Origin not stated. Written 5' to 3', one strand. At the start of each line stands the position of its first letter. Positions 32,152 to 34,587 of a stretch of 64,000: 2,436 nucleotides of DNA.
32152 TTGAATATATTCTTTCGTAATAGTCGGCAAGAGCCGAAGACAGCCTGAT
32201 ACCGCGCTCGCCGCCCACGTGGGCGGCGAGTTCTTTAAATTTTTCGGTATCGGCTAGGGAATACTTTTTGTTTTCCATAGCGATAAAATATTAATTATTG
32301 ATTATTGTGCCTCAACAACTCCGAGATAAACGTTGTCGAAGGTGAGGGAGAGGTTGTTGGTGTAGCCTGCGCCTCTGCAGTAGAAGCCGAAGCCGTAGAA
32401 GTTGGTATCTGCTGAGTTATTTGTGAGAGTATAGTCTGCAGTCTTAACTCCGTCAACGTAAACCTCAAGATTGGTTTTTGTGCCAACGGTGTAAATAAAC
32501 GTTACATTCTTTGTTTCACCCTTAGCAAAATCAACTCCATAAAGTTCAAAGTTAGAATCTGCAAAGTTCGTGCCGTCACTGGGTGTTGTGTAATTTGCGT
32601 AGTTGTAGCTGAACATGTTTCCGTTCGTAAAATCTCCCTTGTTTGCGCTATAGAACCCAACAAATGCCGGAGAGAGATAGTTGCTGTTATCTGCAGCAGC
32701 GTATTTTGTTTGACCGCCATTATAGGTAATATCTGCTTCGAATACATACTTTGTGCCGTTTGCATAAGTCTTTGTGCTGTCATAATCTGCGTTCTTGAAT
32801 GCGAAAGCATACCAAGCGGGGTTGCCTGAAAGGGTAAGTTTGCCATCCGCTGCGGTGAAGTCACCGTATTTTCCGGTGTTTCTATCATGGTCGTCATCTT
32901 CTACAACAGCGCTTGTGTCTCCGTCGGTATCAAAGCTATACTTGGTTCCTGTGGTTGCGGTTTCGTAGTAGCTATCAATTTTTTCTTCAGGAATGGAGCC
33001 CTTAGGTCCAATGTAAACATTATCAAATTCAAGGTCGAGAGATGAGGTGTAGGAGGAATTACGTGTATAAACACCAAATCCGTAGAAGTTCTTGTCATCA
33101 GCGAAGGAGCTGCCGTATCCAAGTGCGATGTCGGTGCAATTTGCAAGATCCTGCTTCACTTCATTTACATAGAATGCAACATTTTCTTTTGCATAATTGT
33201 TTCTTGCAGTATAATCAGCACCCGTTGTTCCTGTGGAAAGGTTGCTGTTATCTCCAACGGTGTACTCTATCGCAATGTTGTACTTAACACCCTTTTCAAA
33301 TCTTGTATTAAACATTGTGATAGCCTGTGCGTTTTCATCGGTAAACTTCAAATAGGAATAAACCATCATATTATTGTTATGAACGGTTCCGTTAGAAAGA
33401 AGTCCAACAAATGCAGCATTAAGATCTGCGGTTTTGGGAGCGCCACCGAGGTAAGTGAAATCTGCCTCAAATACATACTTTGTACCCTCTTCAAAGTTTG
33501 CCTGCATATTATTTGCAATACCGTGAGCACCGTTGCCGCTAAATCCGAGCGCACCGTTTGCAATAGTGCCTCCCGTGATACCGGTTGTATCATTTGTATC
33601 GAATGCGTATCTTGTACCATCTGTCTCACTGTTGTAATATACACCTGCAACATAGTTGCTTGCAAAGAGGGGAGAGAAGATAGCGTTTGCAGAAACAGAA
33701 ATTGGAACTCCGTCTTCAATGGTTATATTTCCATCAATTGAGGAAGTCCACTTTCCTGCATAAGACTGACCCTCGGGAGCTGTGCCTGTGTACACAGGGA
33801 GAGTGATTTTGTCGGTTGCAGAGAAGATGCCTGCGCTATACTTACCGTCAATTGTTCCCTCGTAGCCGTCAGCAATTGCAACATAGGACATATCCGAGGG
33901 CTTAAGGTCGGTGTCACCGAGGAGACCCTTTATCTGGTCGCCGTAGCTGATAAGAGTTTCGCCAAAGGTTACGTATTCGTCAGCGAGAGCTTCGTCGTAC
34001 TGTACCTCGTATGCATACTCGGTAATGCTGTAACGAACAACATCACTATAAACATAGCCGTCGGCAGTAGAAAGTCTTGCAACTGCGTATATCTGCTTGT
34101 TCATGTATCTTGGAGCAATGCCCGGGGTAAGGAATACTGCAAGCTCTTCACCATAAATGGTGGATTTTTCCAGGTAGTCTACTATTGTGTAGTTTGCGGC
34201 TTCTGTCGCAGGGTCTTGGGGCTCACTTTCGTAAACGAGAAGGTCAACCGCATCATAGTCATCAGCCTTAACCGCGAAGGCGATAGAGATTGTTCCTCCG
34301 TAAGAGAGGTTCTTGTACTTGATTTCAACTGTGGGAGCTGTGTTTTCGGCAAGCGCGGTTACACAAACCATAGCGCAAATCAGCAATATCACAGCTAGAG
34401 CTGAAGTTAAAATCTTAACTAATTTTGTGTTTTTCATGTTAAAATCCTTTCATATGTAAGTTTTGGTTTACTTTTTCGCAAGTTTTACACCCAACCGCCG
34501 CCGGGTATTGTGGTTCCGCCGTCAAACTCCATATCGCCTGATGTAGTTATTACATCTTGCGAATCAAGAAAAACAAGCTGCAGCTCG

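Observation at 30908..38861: Operon of unrecognised paralogues: alpha/alpha-toroid-like domains on both sides of the membrane, plus a shared two-module beta-rich cassette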

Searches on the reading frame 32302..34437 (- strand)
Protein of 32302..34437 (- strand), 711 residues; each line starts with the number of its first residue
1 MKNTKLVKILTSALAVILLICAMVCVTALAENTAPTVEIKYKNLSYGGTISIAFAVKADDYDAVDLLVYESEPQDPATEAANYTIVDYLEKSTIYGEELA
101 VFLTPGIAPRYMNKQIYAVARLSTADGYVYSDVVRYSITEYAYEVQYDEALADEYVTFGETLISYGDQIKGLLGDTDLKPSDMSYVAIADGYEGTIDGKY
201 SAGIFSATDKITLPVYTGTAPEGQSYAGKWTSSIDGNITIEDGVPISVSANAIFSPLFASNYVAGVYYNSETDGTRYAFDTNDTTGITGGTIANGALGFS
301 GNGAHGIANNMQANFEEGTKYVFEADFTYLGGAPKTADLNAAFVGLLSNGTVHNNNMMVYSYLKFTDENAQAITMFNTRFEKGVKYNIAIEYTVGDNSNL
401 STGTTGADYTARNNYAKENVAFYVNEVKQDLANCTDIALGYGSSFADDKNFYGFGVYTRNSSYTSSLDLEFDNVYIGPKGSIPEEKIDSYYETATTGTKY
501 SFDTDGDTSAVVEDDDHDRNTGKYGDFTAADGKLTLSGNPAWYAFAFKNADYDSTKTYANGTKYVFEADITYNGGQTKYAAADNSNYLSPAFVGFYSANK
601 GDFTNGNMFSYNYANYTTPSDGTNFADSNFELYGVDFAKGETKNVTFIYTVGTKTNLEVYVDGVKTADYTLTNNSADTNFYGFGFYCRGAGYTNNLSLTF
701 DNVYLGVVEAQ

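Call 3: search_protein_families(library=pfam, proteins=[window:32302-34437:-], max_evalue=1)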
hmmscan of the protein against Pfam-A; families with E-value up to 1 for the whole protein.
window:32302-34437:- (711 aa): 0 families

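Call 4: search_protein_families(library=ncbifam, proteins=[window:32302-34437:-], max_evalue=1)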
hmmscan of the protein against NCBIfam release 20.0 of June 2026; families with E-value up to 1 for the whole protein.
window:32302-34437:- (711 aa): 0 families

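Call 28: find_homologous_proteins(query=window:32302-34437:-, max_evalue=0.001)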
Query window:32302-34437:- (711 aa): 26 proteins with E <= 0.001 among 8000 candidates.
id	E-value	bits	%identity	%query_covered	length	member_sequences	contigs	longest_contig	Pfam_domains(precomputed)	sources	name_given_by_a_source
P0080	0.0e+0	1567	100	100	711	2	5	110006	-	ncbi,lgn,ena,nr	ncbi:MAG: hypothetical protein J6B48_09420 [Clostridia bacterium]|nr:hypothetical protein [Clostridi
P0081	1.4e-227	776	55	100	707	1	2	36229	-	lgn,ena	-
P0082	5.8e-219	747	54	100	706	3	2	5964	-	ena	-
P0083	2.6e-185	636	41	99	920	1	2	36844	-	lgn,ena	-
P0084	4.9e-177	609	49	100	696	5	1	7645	-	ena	-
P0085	4.3e-156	539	44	99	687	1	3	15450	-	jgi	-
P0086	8.0e-155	535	44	99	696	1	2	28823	-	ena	-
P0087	1.2e-154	535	45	100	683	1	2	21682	-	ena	-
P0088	1.1e-145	505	44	100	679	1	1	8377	-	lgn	-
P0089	3.3e-140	487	43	100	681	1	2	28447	-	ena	-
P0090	1.2e-136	475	43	100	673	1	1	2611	-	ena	-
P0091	2.4e-135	471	43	100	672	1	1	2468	-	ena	-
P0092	1.7e-134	468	41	100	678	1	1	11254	-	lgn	-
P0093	7.5e-134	466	42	100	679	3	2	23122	-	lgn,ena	-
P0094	9.8e-128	446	41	100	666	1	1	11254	-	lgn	-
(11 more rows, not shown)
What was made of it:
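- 32302..34437 (-): S: 711-aa secreted partner. Order of parts: signal peptide, partner N-domain, jelly rolls A and B. 26 clusters of homologues (call 28).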

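Call 37: predict_structure(alignment_id=A2)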
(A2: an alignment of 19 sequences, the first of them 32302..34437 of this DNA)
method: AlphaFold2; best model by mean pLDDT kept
length: 711 residues; sequences in the alignment: 19
mean_pLDDT: 81.1   pTM: 0.47
mean pLDDT of the five models: 81.1, 80.2, 79.4, 78.7, 73.9
residues with pLDDT >= 90: 170; 70-90: 423; 50-70: 87; < 50: 31
segments of 3 or more residues with pLDDT < 50: 1-4, 25-32, 270-272, 481-493
pLDDT, mean of each block of 10 residues (from residue 1): 58 72 49 74 80 89 90 90 88 85 88 92 90 93 87 88 90 84 91 82 90 83 81 77 85 86 61 58 72 83 82 71 91 89 89 86 90 90 90 81 76 86 86 81 62 89 89 77 44 64 82 81 81 88 90 86 87 79 67 89 84 78 64 81 85 80 65 82 90 88 82 51
secondary structure, 60 per line:
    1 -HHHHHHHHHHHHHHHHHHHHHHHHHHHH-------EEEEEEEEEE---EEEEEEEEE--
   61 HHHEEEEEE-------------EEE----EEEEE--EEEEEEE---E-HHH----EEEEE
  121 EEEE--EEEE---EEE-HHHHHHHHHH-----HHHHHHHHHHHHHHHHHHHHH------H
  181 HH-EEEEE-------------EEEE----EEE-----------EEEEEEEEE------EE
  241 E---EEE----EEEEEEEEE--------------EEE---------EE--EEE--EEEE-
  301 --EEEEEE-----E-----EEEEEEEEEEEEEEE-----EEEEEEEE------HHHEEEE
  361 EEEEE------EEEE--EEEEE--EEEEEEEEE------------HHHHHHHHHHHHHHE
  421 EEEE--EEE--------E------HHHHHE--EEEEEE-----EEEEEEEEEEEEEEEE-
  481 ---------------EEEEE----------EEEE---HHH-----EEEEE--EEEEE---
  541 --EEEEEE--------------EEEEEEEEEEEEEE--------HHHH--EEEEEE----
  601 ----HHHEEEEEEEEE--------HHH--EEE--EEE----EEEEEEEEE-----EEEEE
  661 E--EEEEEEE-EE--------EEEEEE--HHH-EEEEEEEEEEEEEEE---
elements in order (helices of 4 or more, strands of 3 or more residues): H2-29 E37-46 E50-58 E64-69 E83-85 E90-94 E97-103 E116-124 E127-130 E134-136 H138-147 H153-173 E184-188 E202-205 E210-212 E224-232 E239-241 E245-247 E252-260 E275-277 E291-293 E296-299 E303-308 E320-334 E340-347 E357-365 E372-375 E378-382 E385-393 H406-419 E420-424 E427-429 H445-449 E453-458 E464-479 E496-500 E511-514 E526-530 E533-537 E543-548 E563-576 H585-588 E591-596 E608-616 E630-632 E635-637 E642-650 E656-661 E664-670 E682-687 E694-708
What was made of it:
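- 32302..34437 (-): AlphaFold model with pLDDT 81 (call 37).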

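Call 41: fold_search(model_id=the predicted structure, library=pdb)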
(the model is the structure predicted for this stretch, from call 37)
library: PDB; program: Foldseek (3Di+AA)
matches with E <= 10: 1020; with E <= 0.001: 79
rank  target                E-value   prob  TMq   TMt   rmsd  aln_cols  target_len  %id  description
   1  8axs_A                5.1e-07  1.00  0.20  0.25  27.1       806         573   11  Sialidases and Fucosidases of Akkermansia muciniphila are key for rapid growth on colonic mucin and nutrient sharing a (released 2023-03-01)
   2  9efi_A                6.5e-07  1.00  0.13  0.12  27.6       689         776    8  VIP3Cb1 Protoxin Structure (released 2025-06-18)
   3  6eks                  1.9e-06  0.99  0.13  0.13  26.4       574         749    9  Vibrio cholerae neuraminidase complexed with oseltamivir carboxylate (released 2017-11-29)
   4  8hls_A                2.8e-06  1.00  0.20  0.24  26.7       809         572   11  Crystal structure of the sialidase Am1547 from A.muciniphila (released 2024-06-05)
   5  6eku                  2.9e-06  0.98  0.13  0.12  26.1       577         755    9  Vibrio cholerae neuraminidase complexed with zanamivir (released 2017-11-29)
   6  8zdp_v                5.2e-06  1.00  0.17  0.16  32.1       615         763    9  Cryo-EM structure of Mycobacteriophage Douge Central fiber (gp20) (released 2025-06-25)
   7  8q2a_C                1.1e-05  1.00  0.15  0.38   9.4       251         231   11  TtX122B - A domain of unknown function from the Teredinibacter turnerae protein TERTU_2913 (released 2024-03-13)
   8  7w13_A                1.8e-05  1.00  0.15  0.44  10.7       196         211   10  Complex structure of alginate lyase PyAly with M8 (released 2022-08-17)
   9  2w68_B                2.0e-05  1.00  0.20  0.58   5.5       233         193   12  ENHANCING THE RECEPTOR AFFINITY OF THE SIALIC ACID-BINDING DOMAIN OF VIBRIO CHOLERAE SIALIDASE THROUGH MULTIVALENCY (released 2008-12-30)
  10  6v1v_A                2.9e-05  0.97  0.14  0.13  27.4       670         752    8  VIP3B (VIP3B_2160) adapted for crystallization (released 2019-12-18)
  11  8rbi                  3.2e-05  1.00  0.17  0.45   6.0       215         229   12  Crystal structure of Paradendryphiella salina PL7C alginate lyase mutant H124 (released 2024-01-17)
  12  6vls_A                3.9e-05  0.91  0.13  0.10  29.6       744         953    9  Structure of C-terminal fragment of Vip3A toxin (released 2020-07-22)
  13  1ioa_A                4.1e-05  1.00  0.20  0.49   7.2       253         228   13  ARCELIN-5, A LECTIN-LIKE DEFENSE PROTEIN FROM PHASEOLUS VULGARIS (released 1996-12-23)
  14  2w68_A                6.2e-05  1.00  0.20  0.56   5.6       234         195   13  ENHANCING THE RECEPTOR AFFINITY OF THE SIALIC ACID-BINDING DOMAIN OF VIBRIO CHOLERAE SIALIDASE THROUGH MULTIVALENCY (released 2008-12-30)
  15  9efg_A                7.2e-05  0.93  0.15  0.15  28.5       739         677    8  VIP3Cb1 Toxin structure (released 2025-06-18)
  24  2w68_C                1.5e-04  1.00  0.19  0.54   5.6       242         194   12  ENHANCING THE RECEPTOR AFFINITY OF THE SIALIC ACID-BINDING DOMAIN OF VIBRIO CHOLERAE SIALIDASE THROUGH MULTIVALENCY (released 2008-12-30)
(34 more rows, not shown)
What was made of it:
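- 32302..34437 (-): ConA-like fold matches (call 41).
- On ConA-like lectin/glucanase superfamily (LamG, Pfam PF13385): The best TM-score normalised by target length is 0.58, to 2w68 (call 41).
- Jelly rolls closest to the Vibrio cholerae sialidase lectin domain (TM-score normalised by target length 0.58), legume lectins and PL7 lyases (call 41). ConA-like folds are also found in toxins and adhesins such as BoNT Hc and Vip3 (call 41).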

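Call 67: search_protein_families(library=padloc, proteins=[window:32302-34437:-], max_evalue=0.01)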
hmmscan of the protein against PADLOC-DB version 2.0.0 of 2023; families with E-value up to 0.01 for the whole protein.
window:32302-34437:- (711 aa): 0 families

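Call 78: search_protein_families(library=pfam, alignment_id=A2, max_evalue=1)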
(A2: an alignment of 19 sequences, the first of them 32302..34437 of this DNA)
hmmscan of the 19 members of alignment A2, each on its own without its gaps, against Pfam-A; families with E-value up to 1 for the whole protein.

A. member 1, window:32302-34437:- (711 aa): 0 families

B. families by the number of members that match (of 19 scanned): 12 families
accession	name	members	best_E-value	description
PF22925.3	TS_C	3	0.0089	Trans-sialidase, C-terminal domain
PF13385.13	Laminin_G_3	2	0.0085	Concanavalin A-like lectin/glucanases superfamily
PF16179.11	RHD_dimer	2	0.051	Rel homology dimerisation domain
PF07691.17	PA14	1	0.0073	PA14 domain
PF09479.16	Flg_new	1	0.012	Listeria-Bacteroides repeat domain (List_Bact_rpt)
PF21446.3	Gp34_trimer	1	0.026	Long-tail fiber proximal subunit, C-terminal, trimerization domain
PF03895.21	YadA_anchor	1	0.057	YadA-like membrane anchor domain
PF18349.7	PAZ_4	1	0.089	PAZ domain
PF10419.14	TFIIIC_sub6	1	0.15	TFIIIC subunit triple barrel domain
PF14734.12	DUF4469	1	0.17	Domain of unknown function (DUF4469) with IG-like fold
PF07790.16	Pilin_N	1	0.29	Archaeal Type IV pilin, N-terminal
PF01839.29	FG-GAP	1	0.74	FG-GAP repeat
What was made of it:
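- Weak trans-sialidase lectin (TS_C) and Laminin_G_3 signals (call 78).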

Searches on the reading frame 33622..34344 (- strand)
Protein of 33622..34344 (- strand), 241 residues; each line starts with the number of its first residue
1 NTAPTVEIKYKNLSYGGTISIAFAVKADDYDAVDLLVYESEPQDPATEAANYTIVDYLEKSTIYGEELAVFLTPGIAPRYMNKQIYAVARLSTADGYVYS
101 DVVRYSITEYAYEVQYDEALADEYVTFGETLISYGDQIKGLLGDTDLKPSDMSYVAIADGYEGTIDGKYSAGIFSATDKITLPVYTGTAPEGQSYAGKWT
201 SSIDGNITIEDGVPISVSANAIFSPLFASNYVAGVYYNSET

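Call 87: search_solved_structures(query=A6, max_evalue=10)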
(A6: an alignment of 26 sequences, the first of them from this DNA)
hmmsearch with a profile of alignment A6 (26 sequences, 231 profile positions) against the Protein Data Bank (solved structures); distinct sequences matched with E-value up to 10: 1.
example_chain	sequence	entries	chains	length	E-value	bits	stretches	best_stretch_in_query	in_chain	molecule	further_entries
1qho_A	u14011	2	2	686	0.25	14.1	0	131-168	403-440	ALPHA-AMYLASE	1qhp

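Call 88: search_protein_families(library=pfam, alignment_id=A6, max_evalue=1)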
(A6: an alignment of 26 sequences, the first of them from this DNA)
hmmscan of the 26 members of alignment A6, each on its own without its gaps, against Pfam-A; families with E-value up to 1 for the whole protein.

A. member 1, seq(241 aa): 0 families

B. families by the number of members that match (of 26 scanned): 15 families
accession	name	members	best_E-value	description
PF18998.6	Flg_new_2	1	0.00047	Divergent InlB B-repeat domain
PF08949.16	PRD1_P5_C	1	0.017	Bacteriophage PRD1, spike protein P5, C-terminal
PF25484.1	DUF7907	1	0.027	Domain of unknown function (DUF7907)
PF00557.29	Peptidase_M24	1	0.051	Metallopeptidase family M24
PF13337.12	BrxL_ATPase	1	0.055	Lon-like protease BrxL-like, ATPase domain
PF22441.2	CLIC-like_N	1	0.071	CLIC-like N-terminal domain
PF17791.7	MG3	1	0.072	Macroglobulin domain MG3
PF16138.10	DUF4846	1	0.074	Domain of unknown function (4846)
PF23207.1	PH_SPO71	1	0.11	Prospore membrane adapter protein SPO71 PH domain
PF10415.14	FumaraseC_C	1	0.12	Fumarase C C-terminus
PF22666.2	Glyco_hydro_2_N2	1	0.14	Glycosyl hydrolase 2 galactose-binding domain-like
PF20763.3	UDG-inhib_P56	1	0.15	Phage phi29, UDG inhibitor P56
PF20944.2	StcE_b-sandwich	1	0.16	Metalloprotease StcE, beta-sandwich domain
PF13840.12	ACT_7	1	0.21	ACT domain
PF15762.10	DUF4691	1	0.23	Domain of unknown function (DUF4691)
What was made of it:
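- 33622..34344 (-): Partner N-domain (residues 32-272), the defining domain of the exported protein that follows the micro-ORF. No PDB or Pfam hit (calls 87, 88).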
